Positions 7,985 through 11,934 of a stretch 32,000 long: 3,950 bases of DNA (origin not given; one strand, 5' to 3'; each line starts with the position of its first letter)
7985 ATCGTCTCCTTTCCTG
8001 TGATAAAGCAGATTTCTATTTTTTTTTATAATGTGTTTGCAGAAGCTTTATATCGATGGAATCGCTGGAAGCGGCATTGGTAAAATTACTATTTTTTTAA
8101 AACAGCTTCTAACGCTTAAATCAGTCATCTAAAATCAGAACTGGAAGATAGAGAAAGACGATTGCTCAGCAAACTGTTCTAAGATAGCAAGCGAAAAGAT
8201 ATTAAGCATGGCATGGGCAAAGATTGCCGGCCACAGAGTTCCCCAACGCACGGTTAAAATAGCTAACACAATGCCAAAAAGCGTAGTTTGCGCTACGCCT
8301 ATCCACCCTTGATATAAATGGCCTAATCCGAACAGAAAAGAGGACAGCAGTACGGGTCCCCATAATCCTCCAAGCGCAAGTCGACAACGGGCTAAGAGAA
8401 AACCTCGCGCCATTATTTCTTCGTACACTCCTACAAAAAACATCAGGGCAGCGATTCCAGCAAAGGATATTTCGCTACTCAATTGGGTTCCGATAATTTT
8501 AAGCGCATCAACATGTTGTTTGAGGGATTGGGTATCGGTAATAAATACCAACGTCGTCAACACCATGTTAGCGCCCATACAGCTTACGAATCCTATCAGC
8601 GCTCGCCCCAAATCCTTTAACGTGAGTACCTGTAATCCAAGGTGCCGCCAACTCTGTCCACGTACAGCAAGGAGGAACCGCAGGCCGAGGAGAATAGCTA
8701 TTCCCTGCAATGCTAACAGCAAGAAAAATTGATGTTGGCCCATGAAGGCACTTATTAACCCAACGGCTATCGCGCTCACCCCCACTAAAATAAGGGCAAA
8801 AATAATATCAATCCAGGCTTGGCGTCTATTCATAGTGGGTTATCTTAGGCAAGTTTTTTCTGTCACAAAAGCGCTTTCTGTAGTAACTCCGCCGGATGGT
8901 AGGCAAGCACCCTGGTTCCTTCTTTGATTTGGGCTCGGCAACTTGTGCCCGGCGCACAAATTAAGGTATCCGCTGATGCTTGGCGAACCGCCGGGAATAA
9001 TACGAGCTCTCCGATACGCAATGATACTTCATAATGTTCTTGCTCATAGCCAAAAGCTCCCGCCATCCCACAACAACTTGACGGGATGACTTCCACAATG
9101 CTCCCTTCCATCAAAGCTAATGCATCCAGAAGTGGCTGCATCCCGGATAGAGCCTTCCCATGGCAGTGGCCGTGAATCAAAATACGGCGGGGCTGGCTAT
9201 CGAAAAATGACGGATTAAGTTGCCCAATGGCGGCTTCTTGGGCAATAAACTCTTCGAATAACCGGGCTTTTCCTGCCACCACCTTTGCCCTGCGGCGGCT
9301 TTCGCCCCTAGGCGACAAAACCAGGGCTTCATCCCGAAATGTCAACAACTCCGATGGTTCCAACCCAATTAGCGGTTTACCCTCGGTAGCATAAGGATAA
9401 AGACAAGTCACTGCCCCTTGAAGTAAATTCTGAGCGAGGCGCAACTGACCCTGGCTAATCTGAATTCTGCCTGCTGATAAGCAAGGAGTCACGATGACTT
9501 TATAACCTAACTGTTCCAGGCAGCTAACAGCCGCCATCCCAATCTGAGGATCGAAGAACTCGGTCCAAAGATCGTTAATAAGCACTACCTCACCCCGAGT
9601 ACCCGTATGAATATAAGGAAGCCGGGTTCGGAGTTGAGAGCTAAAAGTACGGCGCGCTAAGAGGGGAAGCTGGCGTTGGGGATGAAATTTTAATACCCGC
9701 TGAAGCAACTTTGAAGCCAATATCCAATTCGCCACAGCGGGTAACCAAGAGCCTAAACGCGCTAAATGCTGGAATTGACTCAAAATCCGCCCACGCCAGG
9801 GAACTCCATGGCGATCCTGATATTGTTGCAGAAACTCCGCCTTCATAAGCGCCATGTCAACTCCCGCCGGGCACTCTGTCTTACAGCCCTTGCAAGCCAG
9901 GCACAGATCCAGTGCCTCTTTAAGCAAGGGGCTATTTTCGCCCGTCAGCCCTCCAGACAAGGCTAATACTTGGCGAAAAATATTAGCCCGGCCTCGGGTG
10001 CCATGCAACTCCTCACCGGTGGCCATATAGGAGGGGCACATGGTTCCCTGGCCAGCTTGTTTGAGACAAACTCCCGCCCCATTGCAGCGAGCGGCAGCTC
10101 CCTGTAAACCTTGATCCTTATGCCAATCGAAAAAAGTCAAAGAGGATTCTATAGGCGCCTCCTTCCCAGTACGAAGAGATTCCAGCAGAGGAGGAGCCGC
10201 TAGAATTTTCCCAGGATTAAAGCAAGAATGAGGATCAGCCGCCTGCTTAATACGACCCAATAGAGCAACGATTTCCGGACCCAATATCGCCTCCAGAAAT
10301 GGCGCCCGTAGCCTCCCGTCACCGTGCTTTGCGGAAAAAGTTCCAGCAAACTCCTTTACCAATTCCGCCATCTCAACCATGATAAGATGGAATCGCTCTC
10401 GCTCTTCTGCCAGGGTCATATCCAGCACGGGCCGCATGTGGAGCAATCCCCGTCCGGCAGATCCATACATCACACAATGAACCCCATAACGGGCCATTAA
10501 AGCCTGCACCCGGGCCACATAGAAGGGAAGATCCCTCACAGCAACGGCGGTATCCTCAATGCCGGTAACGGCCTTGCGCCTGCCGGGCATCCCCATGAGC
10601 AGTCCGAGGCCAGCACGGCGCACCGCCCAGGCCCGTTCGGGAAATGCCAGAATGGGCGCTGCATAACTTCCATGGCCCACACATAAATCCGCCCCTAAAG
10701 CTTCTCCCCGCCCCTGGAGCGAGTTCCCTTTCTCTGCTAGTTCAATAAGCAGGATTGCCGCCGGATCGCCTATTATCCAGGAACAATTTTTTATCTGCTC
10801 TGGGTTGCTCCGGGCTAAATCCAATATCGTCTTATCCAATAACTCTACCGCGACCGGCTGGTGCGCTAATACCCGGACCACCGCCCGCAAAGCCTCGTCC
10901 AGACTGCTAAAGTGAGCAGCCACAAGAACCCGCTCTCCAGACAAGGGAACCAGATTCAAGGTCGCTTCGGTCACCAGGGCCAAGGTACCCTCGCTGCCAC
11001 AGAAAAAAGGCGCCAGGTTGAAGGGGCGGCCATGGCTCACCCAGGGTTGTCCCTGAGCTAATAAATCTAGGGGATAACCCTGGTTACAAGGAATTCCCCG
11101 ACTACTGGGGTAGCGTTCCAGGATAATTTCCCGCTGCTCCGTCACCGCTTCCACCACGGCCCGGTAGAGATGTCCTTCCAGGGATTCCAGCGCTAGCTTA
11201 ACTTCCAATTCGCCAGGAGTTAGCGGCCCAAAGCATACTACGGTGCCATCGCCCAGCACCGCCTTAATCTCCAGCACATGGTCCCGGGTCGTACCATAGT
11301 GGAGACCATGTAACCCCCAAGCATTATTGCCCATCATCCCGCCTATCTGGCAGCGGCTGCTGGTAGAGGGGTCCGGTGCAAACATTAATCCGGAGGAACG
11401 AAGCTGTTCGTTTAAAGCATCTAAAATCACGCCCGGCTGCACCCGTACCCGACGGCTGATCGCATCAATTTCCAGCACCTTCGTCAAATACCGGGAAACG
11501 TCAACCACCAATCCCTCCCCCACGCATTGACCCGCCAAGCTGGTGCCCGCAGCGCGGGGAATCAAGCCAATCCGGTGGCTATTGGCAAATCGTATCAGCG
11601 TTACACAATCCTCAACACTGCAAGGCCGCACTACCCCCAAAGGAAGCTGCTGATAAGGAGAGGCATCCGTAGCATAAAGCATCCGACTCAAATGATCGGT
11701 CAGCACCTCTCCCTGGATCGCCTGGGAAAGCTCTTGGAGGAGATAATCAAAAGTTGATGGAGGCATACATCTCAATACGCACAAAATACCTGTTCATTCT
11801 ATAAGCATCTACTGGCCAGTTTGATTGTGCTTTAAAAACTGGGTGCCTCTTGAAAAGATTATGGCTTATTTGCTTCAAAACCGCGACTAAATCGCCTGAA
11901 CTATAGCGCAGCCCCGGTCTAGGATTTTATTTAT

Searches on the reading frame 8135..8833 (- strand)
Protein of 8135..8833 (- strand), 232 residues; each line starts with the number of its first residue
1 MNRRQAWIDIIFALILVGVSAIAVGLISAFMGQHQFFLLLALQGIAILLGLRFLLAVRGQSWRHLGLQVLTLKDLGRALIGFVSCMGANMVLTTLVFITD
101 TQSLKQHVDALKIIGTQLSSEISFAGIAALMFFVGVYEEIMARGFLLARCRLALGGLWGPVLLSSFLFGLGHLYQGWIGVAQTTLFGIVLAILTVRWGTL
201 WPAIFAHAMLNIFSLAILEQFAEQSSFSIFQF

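Call 85: search_protein_families(library=pfam, proteins=[window:8135-8833:-], max_evalue=0.00001)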
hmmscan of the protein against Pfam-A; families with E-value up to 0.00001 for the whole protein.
window:8135-8833:- (232 aa): 1 family
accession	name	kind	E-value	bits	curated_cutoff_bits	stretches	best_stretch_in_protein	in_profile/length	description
PF02517.21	Rce1-like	-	1.5e-19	70.5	22.4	1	124-213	5-93/93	Type II CAAX prenyl endopeptidase Rce1-like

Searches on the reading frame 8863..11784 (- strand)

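Call 85: search_protein_families(library=pfam, proteins=[window:8863-11784:-], max_evalue=0.00001)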
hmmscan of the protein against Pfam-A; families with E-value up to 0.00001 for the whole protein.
window:8863-11784:- (973 aa): 4 families
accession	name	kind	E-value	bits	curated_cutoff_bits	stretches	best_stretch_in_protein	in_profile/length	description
PF02913.24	FAD-oxidase_C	-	2.1e-41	142.7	21.2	1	285-527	5-248/248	FAD linked oxidases, C-terminal domain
PF01565.28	FAD_binding_4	-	8.9e-38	129.6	26.4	1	48-183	1-136/139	FAD binding domain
PF13183.11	Fer4_8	-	5.4e-09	36.9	27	1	564-642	2-68/68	4Fe-4S dicluster domain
PF13534.11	Fer4_17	-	5.4e-08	33.7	22.2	1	566-643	1-61/61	4Fe-4S dicluster domain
